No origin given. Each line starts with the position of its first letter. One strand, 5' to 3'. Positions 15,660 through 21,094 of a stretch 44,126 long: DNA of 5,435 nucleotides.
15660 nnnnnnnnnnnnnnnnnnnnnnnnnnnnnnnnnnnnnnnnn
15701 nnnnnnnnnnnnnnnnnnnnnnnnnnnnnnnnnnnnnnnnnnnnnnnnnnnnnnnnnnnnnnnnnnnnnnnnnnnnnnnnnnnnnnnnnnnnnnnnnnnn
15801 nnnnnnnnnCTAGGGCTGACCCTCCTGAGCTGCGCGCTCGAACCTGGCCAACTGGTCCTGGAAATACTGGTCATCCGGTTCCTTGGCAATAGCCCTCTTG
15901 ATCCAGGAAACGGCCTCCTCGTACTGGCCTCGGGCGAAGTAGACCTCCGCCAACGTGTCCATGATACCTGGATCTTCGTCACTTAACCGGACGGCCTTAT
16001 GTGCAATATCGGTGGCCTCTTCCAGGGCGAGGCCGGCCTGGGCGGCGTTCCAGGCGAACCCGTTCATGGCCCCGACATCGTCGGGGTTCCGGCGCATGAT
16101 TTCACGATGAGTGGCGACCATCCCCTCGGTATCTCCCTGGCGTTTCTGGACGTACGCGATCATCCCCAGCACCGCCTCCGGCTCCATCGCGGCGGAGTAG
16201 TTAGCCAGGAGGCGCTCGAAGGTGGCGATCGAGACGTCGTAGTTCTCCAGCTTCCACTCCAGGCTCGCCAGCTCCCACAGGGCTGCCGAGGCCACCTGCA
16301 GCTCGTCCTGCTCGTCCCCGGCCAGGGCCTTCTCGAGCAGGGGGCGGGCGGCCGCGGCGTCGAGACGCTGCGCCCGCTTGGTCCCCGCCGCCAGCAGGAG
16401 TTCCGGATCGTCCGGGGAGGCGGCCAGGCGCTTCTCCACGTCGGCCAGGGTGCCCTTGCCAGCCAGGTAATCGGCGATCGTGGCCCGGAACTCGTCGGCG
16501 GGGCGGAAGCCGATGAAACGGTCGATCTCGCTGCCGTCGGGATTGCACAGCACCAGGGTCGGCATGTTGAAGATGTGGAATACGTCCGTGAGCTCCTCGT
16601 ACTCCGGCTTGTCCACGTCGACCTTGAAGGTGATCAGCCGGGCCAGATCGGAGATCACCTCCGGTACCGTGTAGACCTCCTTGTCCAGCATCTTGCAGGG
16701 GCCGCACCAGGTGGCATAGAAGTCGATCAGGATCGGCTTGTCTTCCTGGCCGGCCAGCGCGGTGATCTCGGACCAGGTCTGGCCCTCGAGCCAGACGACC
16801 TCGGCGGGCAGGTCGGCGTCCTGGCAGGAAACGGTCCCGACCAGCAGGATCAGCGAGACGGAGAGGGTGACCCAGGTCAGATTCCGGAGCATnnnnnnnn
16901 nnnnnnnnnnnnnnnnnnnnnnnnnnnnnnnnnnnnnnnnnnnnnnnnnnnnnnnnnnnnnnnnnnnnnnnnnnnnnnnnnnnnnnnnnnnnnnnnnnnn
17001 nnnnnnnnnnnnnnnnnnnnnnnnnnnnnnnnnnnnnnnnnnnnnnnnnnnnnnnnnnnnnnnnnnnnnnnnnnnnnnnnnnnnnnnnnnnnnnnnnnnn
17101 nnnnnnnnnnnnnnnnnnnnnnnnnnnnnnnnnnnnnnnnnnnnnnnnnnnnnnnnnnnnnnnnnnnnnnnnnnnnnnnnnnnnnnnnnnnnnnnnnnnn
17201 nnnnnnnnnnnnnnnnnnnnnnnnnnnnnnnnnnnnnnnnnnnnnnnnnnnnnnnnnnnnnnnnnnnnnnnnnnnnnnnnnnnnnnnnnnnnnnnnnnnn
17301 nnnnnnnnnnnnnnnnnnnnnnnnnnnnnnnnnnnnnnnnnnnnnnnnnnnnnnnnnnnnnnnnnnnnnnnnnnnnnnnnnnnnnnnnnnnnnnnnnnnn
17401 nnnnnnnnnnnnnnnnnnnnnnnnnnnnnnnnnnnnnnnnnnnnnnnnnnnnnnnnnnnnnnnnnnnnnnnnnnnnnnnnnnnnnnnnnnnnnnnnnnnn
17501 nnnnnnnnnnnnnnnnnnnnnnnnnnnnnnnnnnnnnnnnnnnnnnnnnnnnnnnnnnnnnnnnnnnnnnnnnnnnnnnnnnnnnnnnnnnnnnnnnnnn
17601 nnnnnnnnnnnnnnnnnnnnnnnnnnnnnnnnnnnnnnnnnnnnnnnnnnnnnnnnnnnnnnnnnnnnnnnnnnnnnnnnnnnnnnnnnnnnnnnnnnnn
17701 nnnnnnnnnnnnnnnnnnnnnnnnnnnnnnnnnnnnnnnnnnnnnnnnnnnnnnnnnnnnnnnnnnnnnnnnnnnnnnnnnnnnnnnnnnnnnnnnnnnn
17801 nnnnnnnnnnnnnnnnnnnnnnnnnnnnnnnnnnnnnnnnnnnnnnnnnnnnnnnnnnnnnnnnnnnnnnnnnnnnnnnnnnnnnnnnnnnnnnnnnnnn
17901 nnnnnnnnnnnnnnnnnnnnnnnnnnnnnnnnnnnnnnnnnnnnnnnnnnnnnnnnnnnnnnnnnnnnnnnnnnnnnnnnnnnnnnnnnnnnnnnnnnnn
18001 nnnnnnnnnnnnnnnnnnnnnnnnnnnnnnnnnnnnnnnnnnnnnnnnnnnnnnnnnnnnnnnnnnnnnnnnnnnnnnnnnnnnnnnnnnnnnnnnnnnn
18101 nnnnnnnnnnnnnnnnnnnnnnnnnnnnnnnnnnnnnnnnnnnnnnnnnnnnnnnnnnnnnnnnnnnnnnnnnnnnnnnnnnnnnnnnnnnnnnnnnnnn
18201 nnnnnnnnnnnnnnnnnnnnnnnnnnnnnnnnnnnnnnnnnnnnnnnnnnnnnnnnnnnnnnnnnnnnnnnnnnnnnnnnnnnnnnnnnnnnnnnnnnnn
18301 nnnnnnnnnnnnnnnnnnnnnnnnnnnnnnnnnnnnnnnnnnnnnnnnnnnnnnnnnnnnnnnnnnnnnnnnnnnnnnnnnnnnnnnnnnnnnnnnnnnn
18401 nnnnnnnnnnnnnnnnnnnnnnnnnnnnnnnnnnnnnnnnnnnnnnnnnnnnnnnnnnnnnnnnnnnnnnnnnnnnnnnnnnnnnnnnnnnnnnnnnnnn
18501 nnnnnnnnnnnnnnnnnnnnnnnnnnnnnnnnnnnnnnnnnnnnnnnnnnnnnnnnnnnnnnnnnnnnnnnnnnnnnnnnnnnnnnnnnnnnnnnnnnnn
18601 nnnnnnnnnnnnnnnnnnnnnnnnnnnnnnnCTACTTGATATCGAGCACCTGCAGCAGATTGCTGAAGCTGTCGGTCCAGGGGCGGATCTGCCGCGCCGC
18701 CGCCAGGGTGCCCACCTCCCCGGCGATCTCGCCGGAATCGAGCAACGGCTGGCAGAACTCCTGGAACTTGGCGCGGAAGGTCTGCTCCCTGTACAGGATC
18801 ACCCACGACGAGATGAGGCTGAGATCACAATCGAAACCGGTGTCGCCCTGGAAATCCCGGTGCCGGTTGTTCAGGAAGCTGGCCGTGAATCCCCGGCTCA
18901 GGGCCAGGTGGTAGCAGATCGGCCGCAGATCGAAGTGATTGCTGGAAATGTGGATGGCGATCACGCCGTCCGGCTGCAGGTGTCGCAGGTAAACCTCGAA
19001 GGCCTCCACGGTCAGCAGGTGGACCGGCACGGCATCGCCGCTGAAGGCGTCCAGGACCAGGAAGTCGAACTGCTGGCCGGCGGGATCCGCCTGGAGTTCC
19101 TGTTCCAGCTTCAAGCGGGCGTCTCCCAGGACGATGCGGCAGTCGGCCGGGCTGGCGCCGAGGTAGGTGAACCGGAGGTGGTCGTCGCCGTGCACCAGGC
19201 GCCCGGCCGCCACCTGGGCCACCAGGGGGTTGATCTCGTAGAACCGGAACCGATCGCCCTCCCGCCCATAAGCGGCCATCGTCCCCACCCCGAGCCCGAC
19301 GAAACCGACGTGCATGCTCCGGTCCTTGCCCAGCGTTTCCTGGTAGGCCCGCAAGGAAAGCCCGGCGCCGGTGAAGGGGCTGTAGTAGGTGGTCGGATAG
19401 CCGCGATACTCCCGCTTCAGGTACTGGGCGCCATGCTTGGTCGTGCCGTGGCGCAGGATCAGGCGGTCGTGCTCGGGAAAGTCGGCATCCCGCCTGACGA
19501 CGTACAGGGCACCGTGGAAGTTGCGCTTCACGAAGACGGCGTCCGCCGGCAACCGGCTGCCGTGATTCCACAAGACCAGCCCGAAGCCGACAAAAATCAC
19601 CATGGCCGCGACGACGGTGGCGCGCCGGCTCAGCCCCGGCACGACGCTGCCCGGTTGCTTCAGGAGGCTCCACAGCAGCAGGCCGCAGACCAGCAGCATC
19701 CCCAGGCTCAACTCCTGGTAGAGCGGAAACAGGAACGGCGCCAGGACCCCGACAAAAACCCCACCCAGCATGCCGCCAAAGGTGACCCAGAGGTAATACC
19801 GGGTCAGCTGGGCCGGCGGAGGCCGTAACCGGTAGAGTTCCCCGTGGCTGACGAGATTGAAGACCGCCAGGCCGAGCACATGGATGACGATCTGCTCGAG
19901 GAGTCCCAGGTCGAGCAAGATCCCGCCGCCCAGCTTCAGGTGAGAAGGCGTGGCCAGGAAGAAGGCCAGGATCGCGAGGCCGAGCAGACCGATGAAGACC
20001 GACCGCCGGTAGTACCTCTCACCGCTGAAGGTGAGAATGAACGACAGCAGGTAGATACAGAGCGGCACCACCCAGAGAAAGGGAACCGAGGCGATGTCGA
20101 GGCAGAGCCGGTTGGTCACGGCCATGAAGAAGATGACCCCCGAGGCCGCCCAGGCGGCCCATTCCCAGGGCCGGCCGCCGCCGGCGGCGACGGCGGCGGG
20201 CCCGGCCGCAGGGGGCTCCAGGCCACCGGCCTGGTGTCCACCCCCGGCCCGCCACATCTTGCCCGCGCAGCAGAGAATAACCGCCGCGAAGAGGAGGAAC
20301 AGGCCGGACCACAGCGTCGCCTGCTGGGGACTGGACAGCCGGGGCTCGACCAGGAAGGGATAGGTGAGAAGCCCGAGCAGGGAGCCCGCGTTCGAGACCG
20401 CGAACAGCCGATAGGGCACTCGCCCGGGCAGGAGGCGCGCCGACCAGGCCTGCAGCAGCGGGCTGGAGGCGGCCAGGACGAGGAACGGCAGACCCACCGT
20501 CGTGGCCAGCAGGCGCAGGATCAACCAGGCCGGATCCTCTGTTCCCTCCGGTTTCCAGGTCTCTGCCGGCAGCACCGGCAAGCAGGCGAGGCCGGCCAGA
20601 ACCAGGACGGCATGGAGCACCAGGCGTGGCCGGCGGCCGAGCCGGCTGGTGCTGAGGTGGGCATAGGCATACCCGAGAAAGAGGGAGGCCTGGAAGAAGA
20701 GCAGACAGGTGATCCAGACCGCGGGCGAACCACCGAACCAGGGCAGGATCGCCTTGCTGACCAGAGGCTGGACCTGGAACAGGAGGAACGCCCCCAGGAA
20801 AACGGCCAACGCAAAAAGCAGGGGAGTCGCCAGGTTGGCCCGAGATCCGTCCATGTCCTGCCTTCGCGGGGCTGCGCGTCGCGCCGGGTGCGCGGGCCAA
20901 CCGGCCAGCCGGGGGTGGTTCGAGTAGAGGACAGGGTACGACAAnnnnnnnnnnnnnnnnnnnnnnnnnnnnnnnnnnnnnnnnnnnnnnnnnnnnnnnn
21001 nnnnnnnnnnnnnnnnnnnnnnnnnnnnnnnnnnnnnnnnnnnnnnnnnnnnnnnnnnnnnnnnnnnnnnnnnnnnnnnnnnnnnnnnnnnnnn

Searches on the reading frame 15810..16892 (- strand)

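Call 30: search_protein_families(library=pfam, proteins=[window:15810-16892:-], max_evalue=0.01)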
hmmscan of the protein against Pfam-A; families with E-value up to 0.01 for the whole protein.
window:15810-16892:- (360 aa): 24 families
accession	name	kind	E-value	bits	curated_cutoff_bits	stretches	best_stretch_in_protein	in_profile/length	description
PF00085.26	Thioredoxin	-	1.1e-16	61.2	23.5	1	49-140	16-102/103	Thioredoxin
PF13428.12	TPR_14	-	8.2e-12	45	23.5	1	312-350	5-43/44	Tetratricopeptide repeat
PF13098.12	Thioredoxin_2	-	5.2e-10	40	27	1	48-138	2-103/104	Thioredoxin-like domain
PF14559.12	TPR_19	-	2.2e-09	38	25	1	290-349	7-66/68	Tetratricopeptide repeat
PF13899.12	Thioredoxin_7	-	2.9e-08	34.2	27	1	39-118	5-83/83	Thioredoxin-like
PF13424.12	TPR_12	-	3.7e-08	33.9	30.1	1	203-254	4-60/77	Tetratricopeptide repeat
PF13181.12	TPR_8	-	3.1e-07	30.5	25.7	0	313-336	6-29/34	Tetratricopeptide repeat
PF13176.12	TPR_7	-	3.1e-07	30.4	27.9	1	314-342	5-35/36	Tetratricopeptide repeat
PF13432.12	TPR_16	-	1.7e-06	28.8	32.7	0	169-233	3-62/65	Tetratricopeptide repeat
PF07719.23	TPR_2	-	1.7e-06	28.2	27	1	312-341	5-34/34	Tetratricopeptide repeat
PF13174.12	TPR_6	-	2.2e-06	28.4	26.3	0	204-232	2-30/33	Tetratricopeptide repeat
PF03190.21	Thioredox_DsbH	-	0.00022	21.6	27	1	40-104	25-89/163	Protein of unknown function, DUF255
PF13374.12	TPR_10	-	0.00027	21.3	27.5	1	310-336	4-30/42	Tetratricopeptide repeat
PF13414.12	TPR_11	-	0.00036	20.6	26.8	1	316-341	2-27/42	TPR repeat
PF13431.12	TPR_17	-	0.00039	20.9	24.4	0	299-328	4-33/34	Tetratricopeptide repeat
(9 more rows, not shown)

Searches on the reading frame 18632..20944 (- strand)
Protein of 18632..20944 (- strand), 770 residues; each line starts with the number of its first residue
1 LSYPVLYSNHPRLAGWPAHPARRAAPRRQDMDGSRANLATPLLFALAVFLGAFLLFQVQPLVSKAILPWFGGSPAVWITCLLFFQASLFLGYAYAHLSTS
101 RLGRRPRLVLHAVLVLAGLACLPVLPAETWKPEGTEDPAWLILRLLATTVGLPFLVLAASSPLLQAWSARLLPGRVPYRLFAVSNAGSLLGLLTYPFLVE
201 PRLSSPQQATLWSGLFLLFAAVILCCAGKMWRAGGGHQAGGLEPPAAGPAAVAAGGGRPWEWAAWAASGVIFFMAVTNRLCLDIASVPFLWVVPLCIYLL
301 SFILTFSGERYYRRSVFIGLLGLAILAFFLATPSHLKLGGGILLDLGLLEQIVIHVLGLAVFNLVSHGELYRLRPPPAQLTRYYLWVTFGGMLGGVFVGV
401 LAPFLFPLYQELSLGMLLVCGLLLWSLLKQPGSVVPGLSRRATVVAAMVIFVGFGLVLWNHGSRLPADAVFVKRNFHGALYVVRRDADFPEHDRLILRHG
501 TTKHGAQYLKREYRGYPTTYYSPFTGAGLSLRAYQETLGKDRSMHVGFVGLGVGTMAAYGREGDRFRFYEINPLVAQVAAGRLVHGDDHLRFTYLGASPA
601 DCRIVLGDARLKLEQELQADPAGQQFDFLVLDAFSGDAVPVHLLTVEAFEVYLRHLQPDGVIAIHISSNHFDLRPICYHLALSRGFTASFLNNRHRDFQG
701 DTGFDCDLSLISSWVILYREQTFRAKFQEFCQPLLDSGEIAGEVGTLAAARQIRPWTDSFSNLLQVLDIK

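Call 30: search_protein_families(library=pfam, proteins=[window:18632-20944:-], max_evalue=0.01)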
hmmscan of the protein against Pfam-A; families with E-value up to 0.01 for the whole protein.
window:18632-20944:- (770 aa): 0 families

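Call 54: search_protein_families(library=pfam, proteins=[window:18632-20944:-], max_evalue=0.1)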
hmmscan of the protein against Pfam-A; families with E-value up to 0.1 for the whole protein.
window:18632-20944:- (770 aa): 0 families

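Call 77: search_solved_structures(query=window:18632-20944:-, max_evalue=1)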
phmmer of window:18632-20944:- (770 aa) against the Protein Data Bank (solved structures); distinct sequences matched with E-value up to 1: 2.
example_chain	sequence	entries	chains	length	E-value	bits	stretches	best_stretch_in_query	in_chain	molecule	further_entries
2gpj_A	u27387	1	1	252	0.2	13.1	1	59-96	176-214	Siderophore-interacting protein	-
3gjy_A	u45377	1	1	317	0.21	13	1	604-678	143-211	Spermidine synthase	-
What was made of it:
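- Tried and rejected: I first suspected the window's 770-aa polytopic protein beside two other tail genes of being another GT-C. It has no Pfam hit (call 30) and no significant PDB sequence hit (call 77), so this remains unresolved.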
